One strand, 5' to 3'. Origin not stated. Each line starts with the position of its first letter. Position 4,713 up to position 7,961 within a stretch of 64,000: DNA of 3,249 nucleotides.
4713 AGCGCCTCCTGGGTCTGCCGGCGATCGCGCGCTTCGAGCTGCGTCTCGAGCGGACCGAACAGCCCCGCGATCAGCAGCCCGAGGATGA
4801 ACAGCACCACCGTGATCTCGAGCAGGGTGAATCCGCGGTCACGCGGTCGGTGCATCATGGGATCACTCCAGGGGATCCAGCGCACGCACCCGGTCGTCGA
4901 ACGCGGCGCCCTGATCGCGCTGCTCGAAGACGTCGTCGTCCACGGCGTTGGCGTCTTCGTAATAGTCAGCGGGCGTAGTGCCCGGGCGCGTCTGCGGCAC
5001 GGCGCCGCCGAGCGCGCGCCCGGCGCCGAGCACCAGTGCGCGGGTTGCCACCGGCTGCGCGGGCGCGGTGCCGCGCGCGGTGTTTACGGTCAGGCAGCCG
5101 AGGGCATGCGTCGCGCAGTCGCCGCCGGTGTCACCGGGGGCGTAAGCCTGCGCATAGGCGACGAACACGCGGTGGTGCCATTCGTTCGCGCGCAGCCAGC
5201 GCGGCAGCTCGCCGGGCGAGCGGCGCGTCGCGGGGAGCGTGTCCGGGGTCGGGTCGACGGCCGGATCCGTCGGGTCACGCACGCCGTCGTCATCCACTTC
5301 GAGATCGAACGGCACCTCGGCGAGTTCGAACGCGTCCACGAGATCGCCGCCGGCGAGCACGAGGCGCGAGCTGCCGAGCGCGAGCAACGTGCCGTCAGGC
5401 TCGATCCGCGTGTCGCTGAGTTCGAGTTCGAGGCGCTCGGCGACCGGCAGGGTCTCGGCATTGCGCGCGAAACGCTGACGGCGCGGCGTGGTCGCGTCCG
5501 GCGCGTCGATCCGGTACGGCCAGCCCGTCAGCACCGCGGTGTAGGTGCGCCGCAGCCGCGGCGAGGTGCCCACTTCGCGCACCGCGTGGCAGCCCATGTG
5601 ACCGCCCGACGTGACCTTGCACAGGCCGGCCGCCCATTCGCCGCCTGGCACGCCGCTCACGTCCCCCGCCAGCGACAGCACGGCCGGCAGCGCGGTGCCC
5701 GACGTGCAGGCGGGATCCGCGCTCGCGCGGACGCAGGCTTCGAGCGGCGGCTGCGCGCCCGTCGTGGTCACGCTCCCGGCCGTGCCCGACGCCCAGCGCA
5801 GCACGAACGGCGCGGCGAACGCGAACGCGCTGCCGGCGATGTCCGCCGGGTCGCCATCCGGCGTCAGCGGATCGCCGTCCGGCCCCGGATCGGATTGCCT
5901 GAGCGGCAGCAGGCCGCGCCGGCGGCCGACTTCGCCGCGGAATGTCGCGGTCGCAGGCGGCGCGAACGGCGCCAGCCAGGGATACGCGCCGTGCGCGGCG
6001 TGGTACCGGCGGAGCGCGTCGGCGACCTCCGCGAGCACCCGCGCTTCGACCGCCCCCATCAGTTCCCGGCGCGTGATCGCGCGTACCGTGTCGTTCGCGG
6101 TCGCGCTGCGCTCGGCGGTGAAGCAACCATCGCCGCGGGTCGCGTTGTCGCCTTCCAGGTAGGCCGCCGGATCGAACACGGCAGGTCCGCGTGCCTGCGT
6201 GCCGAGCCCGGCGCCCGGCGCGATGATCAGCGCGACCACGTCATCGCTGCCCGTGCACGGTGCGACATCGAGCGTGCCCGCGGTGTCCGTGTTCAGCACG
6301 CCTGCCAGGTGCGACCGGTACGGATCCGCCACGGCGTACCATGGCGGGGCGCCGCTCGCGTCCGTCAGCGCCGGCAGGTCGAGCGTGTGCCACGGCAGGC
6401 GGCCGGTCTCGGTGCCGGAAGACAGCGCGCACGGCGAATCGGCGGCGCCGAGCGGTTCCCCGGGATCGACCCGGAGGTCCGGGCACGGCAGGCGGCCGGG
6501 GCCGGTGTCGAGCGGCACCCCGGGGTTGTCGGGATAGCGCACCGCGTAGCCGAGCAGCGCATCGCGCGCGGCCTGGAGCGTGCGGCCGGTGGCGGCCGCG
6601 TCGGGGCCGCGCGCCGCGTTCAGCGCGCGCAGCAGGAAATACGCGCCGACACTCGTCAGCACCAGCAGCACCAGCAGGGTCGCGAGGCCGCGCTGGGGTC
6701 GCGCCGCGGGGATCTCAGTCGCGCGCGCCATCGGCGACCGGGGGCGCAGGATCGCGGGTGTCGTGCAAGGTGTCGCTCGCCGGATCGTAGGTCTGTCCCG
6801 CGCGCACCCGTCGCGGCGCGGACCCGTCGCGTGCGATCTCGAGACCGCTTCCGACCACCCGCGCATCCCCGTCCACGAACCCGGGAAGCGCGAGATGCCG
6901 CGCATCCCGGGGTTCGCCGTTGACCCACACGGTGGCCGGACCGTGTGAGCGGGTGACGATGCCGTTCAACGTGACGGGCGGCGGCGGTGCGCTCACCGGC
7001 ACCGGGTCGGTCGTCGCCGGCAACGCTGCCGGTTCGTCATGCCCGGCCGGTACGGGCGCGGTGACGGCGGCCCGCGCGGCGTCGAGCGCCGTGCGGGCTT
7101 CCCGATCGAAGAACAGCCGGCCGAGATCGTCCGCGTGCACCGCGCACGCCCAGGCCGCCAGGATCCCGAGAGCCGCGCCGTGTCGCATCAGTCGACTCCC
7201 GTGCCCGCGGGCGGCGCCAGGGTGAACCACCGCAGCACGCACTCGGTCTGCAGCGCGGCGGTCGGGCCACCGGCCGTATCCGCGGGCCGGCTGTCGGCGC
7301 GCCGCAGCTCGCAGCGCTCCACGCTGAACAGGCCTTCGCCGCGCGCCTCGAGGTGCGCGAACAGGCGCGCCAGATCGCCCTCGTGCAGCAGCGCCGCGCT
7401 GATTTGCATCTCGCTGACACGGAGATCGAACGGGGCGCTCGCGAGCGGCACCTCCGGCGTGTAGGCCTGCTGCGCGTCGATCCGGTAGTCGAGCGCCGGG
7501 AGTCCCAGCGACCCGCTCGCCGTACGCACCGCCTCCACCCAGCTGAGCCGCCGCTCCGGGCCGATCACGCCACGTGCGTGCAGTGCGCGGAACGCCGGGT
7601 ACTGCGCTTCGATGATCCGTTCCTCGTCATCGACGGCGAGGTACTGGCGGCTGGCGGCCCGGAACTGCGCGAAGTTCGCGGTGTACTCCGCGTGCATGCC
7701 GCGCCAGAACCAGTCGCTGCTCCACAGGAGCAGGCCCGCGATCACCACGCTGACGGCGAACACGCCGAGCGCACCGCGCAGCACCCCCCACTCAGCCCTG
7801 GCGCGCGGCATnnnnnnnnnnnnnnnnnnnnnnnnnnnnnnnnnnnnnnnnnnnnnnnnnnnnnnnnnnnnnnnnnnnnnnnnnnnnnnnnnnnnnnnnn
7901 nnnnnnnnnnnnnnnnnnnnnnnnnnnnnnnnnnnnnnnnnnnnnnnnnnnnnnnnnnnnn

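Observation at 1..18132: MSH-class type IV filament locus with rearranged gene order and its own multi-TM kinase / sigma54 regulator pair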

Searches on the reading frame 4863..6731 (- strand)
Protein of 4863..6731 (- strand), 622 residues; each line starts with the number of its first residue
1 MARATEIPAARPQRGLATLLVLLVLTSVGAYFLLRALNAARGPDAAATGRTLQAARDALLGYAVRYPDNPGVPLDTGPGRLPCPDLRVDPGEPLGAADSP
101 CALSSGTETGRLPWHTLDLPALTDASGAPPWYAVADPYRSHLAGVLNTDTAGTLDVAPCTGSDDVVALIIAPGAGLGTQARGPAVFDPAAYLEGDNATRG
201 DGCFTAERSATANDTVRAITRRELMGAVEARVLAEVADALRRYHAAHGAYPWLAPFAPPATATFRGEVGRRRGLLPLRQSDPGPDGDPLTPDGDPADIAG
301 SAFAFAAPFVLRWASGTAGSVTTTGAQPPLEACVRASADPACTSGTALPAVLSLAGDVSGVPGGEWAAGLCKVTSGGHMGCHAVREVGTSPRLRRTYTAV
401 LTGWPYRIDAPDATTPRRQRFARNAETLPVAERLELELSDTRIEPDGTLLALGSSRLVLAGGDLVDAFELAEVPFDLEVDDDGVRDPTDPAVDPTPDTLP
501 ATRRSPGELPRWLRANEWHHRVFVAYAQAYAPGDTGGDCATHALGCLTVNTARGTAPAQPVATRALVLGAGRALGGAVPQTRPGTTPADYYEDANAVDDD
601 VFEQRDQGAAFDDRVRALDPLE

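Call 9: search_protein_families(library=ncbifam, proteins=[window:4863-6731:-], max_evalue=0.01)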
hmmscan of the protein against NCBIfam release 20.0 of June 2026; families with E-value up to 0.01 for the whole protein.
window:4863-6731:- (622 aa): 0 families

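Call 11: search_protein_families(library=pfam, proteins=[window:4863-6731:-], max_evalue=0.05)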
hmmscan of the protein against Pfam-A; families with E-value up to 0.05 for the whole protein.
window:4863-6731:- (622 aa): 0 families

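Call 56: find_homologous_proteins(query=window:4863-6731:-)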
Query window:4863-6731:- (622 aa): 135 proteins with E <= 0.001 among 8000 candidates; the best 120 are listed.
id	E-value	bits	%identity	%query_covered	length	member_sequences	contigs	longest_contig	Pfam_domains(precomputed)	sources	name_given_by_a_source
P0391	0.0e+0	1384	100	100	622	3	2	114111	-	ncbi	ncbi:MAG: hypothetical protein AB7O21_10340 [Gammaproteobacteria bacterium]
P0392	3.8e-221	754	61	98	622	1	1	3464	-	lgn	-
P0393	4.1e-219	747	62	97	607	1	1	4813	-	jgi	-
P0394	5.4e-201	688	58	99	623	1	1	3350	-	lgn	-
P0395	2.3e-198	679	56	98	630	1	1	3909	-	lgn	-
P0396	8.0e-183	627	52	91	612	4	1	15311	-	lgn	-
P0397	1.7e-178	613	51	98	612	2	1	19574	-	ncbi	-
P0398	2.3e-177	609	51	91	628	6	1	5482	-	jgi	-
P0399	2.0e-176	606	51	91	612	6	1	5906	-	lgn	-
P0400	2.5e-156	540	49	99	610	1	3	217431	-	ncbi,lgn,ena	-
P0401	1.4e-153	531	48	97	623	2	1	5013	-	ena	-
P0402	7.9e-148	512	47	98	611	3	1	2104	-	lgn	-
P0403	9.3e-148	512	47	99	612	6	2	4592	-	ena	-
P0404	1.2e-145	505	46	98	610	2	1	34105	-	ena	-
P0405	5.3e-138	479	45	98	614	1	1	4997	-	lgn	-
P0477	8.9e-29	119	28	92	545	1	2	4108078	-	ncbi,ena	-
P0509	1.5e-17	82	34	44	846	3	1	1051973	-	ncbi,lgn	-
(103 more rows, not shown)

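Call 67: predict_structure(alignment_id=A7)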
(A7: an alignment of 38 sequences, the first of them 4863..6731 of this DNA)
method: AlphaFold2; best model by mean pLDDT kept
length: 622 residues; sequences in the alignment: 38
mean_pLDDT: 88.8   pTM: 0.86
mean pLDDT of the five models: 88.8, 88.0, 87.1, 87.0, 86.0
residues with pLDDT >= 90: 435; 70-90: 119; 50-70: 46; < 50: 22
segments of 3 or more residues with pLDDT < 50: 1-4, 8-10, 488-499
pLDDT, mean of each block of 10 residues (from residue 1): 47 66 82 67 83 97 94 92 83 76 68 93 94 93 89 90 91 91 88 89 91 95 96 96 91 94 95 95 69 82 95 97 98 98 96 98 97 91 97 98 92 95 96 97 98 98 98 95 63 46 76 95 97 86 93 93 97 84 93 96 94 92 65
secondary structure, 60 per line:
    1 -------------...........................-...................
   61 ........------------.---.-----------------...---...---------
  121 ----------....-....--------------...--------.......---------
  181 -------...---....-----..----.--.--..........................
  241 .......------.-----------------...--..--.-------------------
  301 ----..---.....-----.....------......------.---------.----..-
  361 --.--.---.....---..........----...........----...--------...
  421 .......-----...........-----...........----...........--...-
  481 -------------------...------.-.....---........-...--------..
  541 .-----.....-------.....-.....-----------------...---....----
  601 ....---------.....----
elements in order: H14-40 H42-68 E109-111 E131-134 E154-156 E165-171 H194-197 E215-220 H221-247 E272-274 E310-314 E320-324 H331-335 E370-374 E378-387 E392-402 E407-409 E418-427 E433-443 E449-459 E464-474 E477-479 H511-515 E522-526 E547-551 E559-563 E565-569 H593-596 E601-604 E614-618

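Call 69: fold_search(model_id=the predicted structure, library=pdb)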
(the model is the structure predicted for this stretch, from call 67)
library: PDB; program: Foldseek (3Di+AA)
matches with E <= 10: 1210; with E <= 0.001: 0
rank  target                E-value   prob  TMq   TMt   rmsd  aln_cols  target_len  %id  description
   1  4ok2_B                2.2e-02  0.33  0.09  0.08  17.9       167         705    6  Crystal Structure of Alg17c Mutant Y258A (released 2014-01-29)
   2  4nei_A                5.0e-02  0.09  0.07  0.07  19.7       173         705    5  Alg17c PL17 Family Alginate Lyase (released 2014-01-29)
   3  3h4z_A                5.6e-02  0.04  0.05  0.05  23.0       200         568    8  Crystal Structure of an MBP-Der p 7 fusion protein (released 2010-03-31)
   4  8ygr_C                6.7e-02  0.20  0.07  0.18  19.4       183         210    6  Cryo-EM structure of partial VP4 from simian rotavirus SA11 (released 2025-02-12)
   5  7whm                  8.1e-02  0.03  0.07  0.04  21.9       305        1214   10  Closed spike of Bombyx mori cytoplasmic polyhedrosis virus (released 2022-02-02)
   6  6zqo                  9.1e-02  0.10  0.07  0.15  11.8       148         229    7  EYFP mutant - F165G (released 2021-06-16)
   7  5xnl_O                9.1e-02  0.06  0.08  0.15  16.6       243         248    8  Structure of stacked C2S2M2-type PSII-LHCII supercomplex from Pisum sativum (released 2017-09-20)
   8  8huc_C                9.1e-02  0.02  0.06  0.11  22.1       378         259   12  Crystal structure of PaIch (Pec1) (released 2023-12-27)
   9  1pn2_D                9.1e-02  0.01  0.05  0.08  20.1       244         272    8  Crystal structure analysis of the selenomethionine labelled 2-enoyl-CoA hydratase 2 domain of Candida tropicalis multi (released 2004-04-13)
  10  7cao                  9.6e-02  0.06  0.07  0.13  16.1       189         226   11  Crystal structure of red chromoprotein from Olindias formosa (released 2022-04-20)
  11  4b30_B                9.6e-02  0.05  0.08  0.14  13.1       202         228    9  Structure of the mutant V44A of the fluorescent protein KillerRed (released 2013-01-16)
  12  6j1b                  9.6e-02  0.05  0.06  0.12  13.6       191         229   11  Photoswitchable fluorescent protein Gamillus, N150C/T204V double mutant, on-state (released 2019-11-06)
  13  2x27                  9.6e-02  0.04  0.06  0.14  16.0       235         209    8  Crystal structure of the outer membrane protein OprG from Pseudomonas aeruginosa (released 2010-12-15)
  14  7whn                  9.6e-02  0.02  0.07  0.04  22.1       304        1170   10  Opened spike of Bombyx mori cytoplasmic polyhedrosis virus (released 2022-02-02)
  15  7pcz_A                1.1e-01  0.11  0.07  0.15  11.7       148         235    8  Functional and structural characterization of redox sensitive superfolder green fluorescent protein and variants (released 2022-02-16)
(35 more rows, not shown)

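Call 72: find_encoding_contigs(protein=P0477, flank=10000, max_places=2)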
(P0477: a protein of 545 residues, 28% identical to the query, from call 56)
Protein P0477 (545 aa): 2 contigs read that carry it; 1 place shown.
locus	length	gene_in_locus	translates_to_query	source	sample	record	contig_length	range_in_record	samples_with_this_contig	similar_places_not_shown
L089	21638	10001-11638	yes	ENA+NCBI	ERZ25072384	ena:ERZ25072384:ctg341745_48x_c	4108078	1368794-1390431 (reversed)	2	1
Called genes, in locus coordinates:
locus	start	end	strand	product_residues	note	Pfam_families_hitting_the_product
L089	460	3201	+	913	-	PF13424:TPR_12 (faint), PF13428:TPR_14 (faint), PF07655:Secretin_N_2 (faint), PF00263:Secretin, PF00515:TPR_1 (faint), PF07719:TPR_2 (faint), PF13176:TPR_7 (faint), PF13432:TPR_16 (weak)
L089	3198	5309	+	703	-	PF05157:MshEN, PF00437:T2SSE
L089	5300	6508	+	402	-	PF28597:T2SSF_N (weak), PF00482:T2SSF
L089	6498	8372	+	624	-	-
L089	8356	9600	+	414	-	-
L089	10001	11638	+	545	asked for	-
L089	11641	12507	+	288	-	PF07963:N_methyl (weak)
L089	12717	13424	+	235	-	-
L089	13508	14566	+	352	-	PF01118:Semialdhyde_dh, PF22698:Semialdhyde_dhC_1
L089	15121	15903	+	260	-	PF00378:ECH_1, PF16113:ECH_2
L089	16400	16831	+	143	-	-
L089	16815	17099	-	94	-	-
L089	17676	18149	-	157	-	-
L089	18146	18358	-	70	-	-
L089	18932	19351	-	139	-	PF10097:DUF2335 (weak)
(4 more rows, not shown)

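Call 73: find_encoding_contigs(protein=P0509, flank=10000, max_places=2)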
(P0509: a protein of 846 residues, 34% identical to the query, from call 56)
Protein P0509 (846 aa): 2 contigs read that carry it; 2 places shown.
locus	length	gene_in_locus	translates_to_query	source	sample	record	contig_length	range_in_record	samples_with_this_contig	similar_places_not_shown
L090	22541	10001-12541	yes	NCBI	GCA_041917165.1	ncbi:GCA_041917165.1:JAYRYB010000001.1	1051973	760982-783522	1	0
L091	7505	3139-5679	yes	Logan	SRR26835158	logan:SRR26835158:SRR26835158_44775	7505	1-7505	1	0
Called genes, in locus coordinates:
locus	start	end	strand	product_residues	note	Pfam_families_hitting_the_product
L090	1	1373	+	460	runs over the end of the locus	PF13191:AAA_16, PF13401:AAA_22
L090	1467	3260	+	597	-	PF07655:Secretin_N_2 (weak), PF00263:Secretin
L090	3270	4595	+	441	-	PF13424:TPR_12 (faint), PF00515:TPR_1 (faint), PF07719:TPR_2 (faint), PF13176:TPR_7 (faint), PF13414:TPR_11 (weak), PF13432:TPR_16, PF14559:TPR_19, PF13431:TPR_17 (weak), +2 more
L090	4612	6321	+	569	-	PF05157:MshEN, PF00437:T2SSE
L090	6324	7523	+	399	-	PF00482:T2SSF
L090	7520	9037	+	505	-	-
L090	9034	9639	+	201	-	-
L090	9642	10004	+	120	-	-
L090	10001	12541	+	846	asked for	-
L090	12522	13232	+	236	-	PF07963:N_methyl (weak)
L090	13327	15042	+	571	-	PF05157:MshEN, PF00437:T2SSE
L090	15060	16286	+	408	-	PF28597:T2SSF_N, PF00482:T2SSF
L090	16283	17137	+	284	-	PF06750:A24_N_bact, PF01478:Peptidase_A24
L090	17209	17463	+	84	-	PF09723:Zn_ribbon_8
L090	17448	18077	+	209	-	PF04367:DUF502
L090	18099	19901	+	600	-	PF01336:tRNA_anti-codon, PF00152:tRNA-synt_2, PF02938:GAD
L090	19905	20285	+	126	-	PF00545:Ribonuclease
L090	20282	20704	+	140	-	PF01337:Barstar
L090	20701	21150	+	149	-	PF00293:NUDIX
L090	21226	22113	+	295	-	PF00696:AA_kinase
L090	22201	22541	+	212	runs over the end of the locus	PF00702:Hydrolase, PF13419:HAD_2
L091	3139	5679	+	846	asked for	-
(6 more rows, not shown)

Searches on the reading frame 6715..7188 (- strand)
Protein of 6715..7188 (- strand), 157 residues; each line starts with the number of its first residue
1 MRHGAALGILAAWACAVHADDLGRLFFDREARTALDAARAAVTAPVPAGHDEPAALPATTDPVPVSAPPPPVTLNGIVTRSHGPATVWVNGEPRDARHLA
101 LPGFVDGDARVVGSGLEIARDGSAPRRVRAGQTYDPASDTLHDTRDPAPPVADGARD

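Call 9: search_protein_families(library=ncbifam, proteins=[window:6715-7188:-], max_evalue=0.01)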
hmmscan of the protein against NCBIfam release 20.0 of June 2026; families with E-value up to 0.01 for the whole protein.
window:6715-7188:- (157 aa): 0 families

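Call 11: search_protein_families(library=pfam, proteins=[window:6715-7188:-], max_evalue=0.05)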
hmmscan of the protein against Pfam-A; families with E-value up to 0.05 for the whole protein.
window:6715-7188:- (157 aa): 0 families

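Call 30: search_solved_structures(query=A3, max_evalue=10)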
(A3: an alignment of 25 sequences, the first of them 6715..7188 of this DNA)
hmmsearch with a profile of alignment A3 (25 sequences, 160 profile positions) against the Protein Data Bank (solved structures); distinct sequences matched with E-value up to 10: 5.
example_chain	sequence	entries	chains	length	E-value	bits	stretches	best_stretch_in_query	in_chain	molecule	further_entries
5t5h_j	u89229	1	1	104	0.11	15.4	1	80-114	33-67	60S ribosomal protein L34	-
3tfw_A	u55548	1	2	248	0.47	13.4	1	85-135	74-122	Putative O-methyltransferase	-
1q5f_A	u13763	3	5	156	0.59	13.1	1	67-107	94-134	PilS | Prepilin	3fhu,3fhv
9e9c_P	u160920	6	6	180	1.1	12.2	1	49-110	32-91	Large ribosomal subunit protein uL18m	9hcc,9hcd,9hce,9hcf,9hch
3jcs_h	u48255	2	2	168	2.7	11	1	82-120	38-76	ribosomal protein L34e | eL34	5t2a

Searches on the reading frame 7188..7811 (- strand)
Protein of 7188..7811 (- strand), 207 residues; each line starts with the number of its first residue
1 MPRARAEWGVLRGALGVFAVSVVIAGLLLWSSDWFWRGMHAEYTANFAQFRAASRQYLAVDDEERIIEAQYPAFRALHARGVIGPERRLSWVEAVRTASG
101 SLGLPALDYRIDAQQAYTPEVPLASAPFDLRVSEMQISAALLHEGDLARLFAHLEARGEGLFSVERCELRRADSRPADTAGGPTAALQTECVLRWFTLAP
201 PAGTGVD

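Call 9: search_protein_families(library=ncbifam, proteins=[window:7188-7811:-], max_evalue=0.01)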
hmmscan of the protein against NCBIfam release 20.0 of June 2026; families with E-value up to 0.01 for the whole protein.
window:7188-7811:- (207 aa): 0 families

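Call 11: search_protein_families(library=pfam, proteins=[window:7188-7811:-], max_evalue=0.05)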
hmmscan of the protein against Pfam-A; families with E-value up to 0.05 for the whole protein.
window:7188-7811:- (207 aa): 0 families

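Call 64: search_solved_structures(query=A4, max_evalue=10)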
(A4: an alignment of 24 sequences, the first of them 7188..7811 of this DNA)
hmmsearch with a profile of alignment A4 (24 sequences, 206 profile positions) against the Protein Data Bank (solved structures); distinct sequences matched with E-value up to 10: 1.
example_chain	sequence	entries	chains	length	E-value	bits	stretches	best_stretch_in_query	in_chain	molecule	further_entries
4fzw_A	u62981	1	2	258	1.3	11.6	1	110-161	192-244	2,3-dehydroadipyl-CoA hydratase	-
